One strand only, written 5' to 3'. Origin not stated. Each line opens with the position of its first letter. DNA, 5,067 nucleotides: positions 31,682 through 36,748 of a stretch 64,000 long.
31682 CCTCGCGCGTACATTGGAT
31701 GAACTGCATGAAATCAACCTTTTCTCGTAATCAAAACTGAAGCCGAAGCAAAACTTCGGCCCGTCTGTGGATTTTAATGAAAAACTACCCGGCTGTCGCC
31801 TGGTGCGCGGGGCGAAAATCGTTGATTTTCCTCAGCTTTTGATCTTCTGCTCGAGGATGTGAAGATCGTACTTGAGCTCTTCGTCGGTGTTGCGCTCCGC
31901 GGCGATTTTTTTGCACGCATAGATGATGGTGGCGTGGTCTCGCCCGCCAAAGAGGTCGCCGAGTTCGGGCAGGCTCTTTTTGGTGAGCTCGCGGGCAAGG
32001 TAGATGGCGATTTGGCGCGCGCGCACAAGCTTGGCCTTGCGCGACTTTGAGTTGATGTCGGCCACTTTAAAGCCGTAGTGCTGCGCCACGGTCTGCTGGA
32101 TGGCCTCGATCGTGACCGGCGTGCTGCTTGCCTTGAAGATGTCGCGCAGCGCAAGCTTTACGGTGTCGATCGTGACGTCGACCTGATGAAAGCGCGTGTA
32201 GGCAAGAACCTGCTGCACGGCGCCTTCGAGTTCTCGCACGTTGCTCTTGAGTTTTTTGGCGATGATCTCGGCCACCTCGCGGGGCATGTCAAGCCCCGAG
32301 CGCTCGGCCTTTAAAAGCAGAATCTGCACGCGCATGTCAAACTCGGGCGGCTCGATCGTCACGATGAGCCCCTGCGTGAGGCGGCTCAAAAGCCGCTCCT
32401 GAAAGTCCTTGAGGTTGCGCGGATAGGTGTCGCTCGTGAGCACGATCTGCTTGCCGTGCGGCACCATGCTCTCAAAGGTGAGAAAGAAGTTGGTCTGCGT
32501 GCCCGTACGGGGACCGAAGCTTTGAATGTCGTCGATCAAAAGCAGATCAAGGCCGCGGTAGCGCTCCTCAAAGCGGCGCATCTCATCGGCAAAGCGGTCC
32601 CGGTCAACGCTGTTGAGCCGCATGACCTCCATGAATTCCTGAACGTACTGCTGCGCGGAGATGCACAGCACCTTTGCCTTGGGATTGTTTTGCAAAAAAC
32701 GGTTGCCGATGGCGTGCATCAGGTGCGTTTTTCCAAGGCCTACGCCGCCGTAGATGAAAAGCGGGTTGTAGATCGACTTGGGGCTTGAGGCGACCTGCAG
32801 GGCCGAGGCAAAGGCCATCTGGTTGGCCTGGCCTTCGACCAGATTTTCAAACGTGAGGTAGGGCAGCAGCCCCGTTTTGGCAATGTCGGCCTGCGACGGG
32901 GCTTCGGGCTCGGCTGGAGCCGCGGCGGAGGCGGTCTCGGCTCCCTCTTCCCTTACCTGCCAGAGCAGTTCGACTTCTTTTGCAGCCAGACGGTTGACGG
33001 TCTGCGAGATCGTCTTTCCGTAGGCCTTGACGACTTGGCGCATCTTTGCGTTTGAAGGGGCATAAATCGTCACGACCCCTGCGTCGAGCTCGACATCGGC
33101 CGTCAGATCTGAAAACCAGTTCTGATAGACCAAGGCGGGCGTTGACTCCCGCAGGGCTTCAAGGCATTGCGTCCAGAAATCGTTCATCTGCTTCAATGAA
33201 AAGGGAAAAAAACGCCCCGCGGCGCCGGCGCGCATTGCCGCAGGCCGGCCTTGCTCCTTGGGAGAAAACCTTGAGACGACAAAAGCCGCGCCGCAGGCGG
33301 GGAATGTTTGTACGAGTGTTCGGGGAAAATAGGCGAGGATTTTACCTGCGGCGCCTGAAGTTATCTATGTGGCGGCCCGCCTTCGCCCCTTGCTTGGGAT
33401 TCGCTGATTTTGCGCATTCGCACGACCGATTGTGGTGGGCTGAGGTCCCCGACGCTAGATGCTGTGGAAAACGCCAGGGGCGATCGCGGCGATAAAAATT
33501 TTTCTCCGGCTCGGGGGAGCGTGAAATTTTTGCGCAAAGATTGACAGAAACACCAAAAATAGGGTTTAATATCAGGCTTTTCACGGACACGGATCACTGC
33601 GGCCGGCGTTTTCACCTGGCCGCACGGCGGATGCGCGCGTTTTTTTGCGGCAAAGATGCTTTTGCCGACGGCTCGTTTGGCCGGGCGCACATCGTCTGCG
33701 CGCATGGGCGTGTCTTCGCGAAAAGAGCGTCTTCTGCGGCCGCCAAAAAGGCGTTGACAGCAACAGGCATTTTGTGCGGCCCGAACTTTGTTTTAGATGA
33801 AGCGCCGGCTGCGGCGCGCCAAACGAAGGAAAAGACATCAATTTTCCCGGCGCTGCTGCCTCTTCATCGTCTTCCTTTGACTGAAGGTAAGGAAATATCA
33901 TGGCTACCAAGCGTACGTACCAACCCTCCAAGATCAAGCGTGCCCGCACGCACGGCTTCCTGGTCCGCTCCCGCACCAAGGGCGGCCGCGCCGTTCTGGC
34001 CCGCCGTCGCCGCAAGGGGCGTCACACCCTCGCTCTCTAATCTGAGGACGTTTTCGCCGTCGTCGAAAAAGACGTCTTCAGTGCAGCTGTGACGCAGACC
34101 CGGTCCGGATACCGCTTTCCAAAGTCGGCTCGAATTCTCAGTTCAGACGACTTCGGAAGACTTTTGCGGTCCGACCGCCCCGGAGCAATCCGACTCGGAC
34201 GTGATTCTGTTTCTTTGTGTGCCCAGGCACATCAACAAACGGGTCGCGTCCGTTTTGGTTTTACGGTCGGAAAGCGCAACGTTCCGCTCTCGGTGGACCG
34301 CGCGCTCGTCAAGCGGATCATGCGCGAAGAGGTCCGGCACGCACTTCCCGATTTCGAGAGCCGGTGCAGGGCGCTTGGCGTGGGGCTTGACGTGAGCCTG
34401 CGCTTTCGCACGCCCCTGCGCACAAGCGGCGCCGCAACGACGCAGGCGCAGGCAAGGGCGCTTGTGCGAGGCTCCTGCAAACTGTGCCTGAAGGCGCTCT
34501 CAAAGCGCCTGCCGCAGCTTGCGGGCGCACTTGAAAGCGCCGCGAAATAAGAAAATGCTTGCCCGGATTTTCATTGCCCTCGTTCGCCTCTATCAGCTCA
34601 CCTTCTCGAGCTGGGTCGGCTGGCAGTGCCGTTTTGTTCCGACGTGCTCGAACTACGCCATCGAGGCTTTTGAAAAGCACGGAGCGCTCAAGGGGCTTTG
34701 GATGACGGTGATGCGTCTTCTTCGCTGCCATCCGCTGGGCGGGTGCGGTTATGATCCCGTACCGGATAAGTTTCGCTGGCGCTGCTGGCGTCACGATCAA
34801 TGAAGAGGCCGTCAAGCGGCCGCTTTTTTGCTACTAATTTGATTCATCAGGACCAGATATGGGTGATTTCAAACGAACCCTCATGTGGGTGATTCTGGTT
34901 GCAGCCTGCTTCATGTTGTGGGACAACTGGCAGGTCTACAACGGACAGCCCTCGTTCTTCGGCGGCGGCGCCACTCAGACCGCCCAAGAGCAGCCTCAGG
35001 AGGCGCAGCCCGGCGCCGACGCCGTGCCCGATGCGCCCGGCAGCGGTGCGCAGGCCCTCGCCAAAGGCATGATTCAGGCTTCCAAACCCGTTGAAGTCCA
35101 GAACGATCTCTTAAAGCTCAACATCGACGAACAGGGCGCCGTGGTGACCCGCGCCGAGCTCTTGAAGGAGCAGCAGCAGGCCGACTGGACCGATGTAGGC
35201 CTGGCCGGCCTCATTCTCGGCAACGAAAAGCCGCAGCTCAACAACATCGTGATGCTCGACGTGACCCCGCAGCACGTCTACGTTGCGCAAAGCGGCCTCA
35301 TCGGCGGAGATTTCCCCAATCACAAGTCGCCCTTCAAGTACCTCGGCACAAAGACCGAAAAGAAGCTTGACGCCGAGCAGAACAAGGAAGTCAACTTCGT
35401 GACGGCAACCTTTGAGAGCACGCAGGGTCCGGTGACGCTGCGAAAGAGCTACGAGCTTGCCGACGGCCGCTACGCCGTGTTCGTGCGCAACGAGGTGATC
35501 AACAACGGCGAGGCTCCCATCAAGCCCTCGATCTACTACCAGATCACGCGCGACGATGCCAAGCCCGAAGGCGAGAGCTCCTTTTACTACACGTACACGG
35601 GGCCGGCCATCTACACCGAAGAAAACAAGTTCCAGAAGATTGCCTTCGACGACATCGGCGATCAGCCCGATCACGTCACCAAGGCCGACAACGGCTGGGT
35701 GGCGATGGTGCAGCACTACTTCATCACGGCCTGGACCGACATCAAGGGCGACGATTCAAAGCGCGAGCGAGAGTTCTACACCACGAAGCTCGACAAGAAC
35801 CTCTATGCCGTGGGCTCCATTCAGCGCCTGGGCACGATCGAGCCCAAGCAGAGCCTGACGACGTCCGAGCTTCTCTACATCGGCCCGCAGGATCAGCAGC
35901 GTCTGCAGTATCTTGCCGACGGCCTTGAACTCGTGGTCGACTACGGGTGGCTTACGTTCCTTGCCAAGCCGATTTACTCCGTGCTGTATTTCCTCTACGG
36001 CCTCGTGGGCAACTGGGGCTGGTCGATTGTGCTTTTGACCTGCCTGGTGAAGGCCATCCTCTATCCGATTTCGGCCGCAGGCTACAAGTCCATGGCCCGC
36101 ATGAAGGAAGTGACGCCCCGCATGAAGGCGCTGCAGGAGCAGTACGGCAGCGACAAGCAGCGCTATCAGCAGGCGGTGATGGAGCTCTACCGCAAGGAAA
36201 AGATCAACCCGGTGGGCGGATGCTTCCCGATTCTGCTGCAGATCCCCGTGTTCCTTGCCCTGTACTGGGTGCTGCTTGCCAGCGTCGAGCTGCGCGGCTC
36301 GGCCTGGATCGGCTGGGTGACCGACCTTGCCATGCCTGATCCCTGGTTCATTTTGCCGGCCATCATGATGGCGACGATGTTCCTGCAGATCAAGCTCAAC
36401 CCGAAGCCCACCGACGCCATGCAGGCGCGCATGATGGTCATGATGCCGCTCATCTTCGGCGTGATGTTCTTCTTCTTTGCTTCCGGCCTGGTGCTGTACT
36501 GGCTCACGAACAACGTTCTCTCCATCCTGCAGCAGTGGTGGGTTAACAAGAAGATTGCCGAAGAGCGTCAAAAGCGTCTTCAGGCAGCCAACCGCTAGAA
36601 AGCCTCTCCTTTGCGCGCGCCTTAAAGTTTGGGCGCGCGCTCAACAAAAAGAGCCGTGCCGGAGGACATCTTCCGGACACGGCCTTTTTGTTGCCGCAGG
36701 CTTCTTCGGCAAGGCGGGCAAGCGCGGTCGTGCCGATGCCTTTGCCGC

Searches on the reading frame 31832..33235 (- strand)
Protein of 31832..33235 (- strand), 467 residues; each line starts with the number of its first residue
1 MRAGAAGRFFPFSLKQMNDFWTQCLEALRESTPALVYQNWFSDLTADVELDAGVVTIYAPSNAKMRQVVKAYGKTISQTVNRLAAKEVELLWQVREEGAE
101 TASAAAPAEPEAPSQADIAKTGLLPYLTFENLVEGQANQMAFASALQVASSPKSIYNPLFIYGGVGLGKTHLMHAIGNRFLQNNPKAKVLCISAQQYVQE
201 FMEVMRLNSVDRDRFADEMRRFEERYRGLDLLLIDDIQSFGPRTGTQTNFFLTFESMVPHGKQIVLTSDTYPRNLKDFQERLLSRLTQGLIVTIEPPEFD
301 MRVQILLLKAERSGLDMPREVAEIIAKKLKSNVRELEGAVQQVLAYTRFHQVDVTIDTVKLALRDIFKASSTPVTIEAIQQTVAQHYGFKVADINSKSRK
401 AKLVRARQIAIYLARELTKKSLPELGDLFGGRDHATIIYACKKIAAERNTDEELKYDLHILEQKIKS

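Call 4: search_protein_families(library=ncbifam, proteins=[window:31832-33235:-])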
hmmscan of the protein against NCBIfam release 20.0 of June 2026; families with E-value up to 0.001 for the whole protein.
window:31832-33235:- (467 aa): 13 families
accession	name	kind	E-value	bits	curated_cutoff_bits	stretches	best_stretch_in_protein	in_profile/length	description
TIGR00362.1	DnaA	equivalog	6.2e-146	486.9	343.9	1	21-465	1-437/437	chromosomal replication initiator protein DnaA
NF001154.0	PRK00149.3-3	equivalog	1.1e-94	318.1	410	1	31-466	23-459/462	chromosomal replication initiator protein DnaA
NF009087.0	PRK12422.1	equivalog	1.5e-53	182.6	657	1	120-464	101-442/455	chromosomal replication initiator protein DnaA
TIGR03420.1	DnaA_homol_Hda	equivalog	1.1e-24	87.3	194.8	1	128-363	13-225/226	DnaA regulatory inactivator Hda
NF005982.0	PRK08084.1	equivalog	4.9e-13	49.2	268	1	142-363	32-233/235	DnaA inactivator Hda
NF005304.0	PRK06835.1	equivalog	1.1e-11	44.4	215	1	156-289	183-308/330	ATP-binding protein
NF005992.0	PRK08116.1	subfamily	2.8e-08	33.2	189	1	128-302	83-252/269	hypothetical protein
NF004688.0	PRK06030.1-3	equivalog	9.9e-08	32.1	136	1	374-463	21-109/123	hypothetical protein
NF038214.1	IS21_help_AAA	equivalog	1e-07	31.9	200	1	159-270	93-192/232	IS21-like element helper ATPase IstB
NF040713.1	ZapE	equivalog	2.2e-06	27.2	140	1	136-276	34-163/344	cell division protein ZapE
NF005931.1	PRK07952.1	equivalog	9.5e-05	22.1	357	1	66-237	5-172/246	replicative helicase loader DnaC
NF006505.0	PRK08939.1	equivalog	0.00011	21.6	228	1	149-237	149-226/306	primosomal protein DnaI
NF009043.0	PRK12377.1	subfamily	0.00038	20.1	389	1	130-237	74-172/248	ATP-binding protein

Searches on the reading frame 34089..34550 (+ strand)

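Call 11: search_protein_families(library=pfam, proteins=[window:34089-34550:+], max_evalue=0.01)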
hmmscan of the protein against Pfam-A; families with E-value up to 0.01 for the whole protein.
window:34089-34550:+ (153 aa): 1 family
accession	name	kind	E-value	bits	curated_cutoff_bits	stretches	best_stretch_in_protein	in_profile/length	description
PF00825.24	Ribonuclease_P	-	4.5e-11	43.2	22.3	1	10-126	1-105/109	Ribonuclease P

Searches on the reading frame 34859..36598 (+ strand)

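Call 11: search_protein_families(library=pfam, proteins=[window:34859-36598:+], max_evalue=0.01)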
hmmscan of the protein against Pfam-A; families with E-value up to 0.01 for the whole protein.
window:34859-36598:+ (579 aa): 2 families
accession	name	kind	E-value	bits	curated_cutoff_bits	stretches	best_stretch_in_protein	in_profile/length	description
PF14849.12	YidC_periplas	-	4.6e-65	220.8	24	1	78-374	2-282/283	YidC periplasmic domain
PF02096.25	60KD_IMP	-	8.1e-62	208.4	35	1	386-564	1-163/163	60Kd inner membrane protein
